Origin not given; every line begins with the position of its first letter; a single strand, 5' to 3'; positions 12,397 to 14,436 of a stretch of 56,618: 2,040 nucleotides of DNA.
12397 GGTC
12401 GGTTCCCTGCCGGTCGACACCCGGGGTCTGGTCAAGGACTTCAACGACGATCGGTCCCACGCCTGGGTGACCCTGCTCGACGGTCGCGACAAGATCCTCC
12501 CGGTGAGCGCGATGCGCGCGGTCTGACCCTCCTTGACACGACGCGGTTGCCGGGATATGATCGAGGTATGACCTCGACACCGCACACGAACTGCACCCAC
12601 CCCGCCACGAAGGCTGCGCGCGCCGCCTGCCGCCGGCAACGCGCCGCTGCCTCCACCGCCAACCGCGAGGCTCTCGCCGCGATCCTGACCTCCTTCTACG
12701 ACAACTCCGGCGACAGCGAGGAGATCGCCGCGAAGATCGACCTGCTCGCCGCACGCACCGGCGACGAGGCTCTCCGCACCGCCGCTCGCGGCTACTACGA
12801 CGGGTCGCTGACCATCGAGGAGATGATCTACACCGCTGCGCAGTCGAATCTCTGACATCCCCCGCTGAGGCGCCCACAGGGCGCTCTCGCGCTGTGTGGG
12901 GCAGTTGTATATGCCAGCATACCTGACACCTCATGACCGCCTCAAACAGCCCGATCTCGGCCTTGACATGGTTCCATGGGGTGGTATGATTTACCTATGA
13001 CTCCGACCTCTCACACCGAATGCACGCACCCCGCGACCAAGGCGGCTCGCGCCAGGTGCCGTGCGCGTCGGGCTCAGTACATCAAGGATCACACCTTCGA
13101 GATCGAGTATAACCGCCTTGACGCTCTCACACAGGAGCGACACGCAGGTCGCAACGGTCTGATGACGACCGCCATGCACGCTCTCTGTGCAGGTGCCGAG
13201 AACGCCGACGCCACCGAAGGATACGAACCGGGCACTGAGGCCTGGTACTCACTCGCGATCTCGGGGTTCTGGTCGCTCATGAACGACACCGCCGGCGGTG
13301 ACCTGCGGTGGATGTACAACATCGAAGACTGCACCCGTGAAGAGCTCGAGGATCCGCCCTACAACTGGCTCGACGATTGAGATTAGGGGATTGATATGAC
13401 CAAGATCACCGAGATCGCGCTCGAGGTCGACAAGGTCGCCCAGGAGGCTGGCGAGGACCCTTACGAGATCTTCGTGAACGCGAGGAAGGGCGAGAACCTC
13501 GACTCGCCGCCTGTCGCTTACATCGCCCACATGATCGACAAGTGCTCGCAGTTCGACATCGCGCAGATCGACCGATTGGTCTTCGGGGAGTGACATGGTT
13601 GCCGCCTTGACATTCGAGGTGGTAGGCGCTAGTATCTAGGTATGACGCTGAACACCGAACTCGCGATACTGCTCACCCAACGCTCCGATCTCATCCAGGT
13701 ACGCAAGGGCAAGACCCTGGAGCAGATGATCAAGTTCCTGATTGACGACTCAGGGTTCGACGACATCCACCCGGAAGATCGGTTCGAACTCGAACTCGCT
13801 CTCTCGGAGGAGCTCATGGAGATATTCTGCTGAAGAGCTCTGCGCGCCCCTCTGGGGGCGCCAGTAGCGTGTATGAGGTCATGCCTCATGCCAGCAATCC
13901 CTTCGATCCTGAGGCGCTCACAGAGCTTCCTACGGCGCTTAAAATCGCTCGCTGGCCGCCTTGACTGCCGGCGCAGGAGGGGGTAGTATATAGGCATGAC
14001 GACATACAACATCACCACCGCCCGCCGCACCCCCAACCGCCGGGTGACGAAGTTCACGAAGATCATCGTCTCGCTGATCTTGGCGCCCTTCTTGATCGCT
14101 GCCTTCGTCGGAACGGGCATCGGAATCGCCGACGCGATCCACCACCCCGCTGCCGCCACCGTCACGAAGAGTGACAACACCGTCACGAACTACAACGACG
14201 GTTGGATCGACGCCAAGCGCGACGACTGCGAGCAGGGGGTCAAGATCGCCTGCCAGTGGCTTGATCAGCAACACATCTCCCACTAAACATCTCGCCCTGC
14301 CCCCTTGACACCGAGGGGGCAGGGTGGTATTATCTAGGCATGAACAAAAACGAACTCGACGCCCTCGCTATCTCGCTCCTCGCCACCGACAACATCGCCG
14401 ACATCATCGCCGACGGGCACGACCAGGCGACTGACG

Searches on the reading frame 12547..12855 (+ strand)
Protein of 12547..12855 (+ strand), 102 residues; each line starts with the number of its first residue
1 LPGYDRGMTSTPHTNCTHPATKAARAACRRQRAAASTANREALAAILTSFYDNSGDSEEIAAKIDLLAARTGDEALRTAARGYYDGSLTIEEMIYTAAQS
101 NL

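Call 10: search_protein_families(library=phrogs, proteins=[window:12547-12855:+], max_evalue=0.01)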
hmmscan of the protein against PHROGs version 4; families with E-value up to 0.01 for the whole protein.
window:12547-12855:+ (102 aa): 2 families
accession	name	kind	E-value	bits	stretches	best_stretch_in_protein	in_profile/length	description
phrog_18656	-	unknown function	5.6e-07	30.6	1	10-54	84-130/208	-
phrog_1342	-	unknown function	4.1e-06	28.1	1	11-64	5-60/153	-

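Call 79: search_protein_families(library=pfam, proteins=[window:12547-12855:+], max_evalue=0.01)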
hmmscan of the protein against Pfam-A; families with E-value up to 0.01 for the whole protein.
window:12547-12855:+ (102 aa): 0 families

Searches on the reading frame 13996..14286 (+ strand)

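Call 79: search_protein_families(library=pfam, proteins=[window:13996-14286:+], max_evalue=0.01)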
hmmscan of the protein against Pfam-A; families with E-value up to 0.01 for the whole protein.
window:13996-14286:+ (96 aa): 1 family
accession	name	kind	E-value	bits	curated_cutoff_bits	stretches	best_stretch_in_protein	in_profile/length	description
PF11266.14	Ald_deCOase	-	0.0032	17.8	28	1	22-85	97-159/218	Long-chain fatty aldehyde decarbonylase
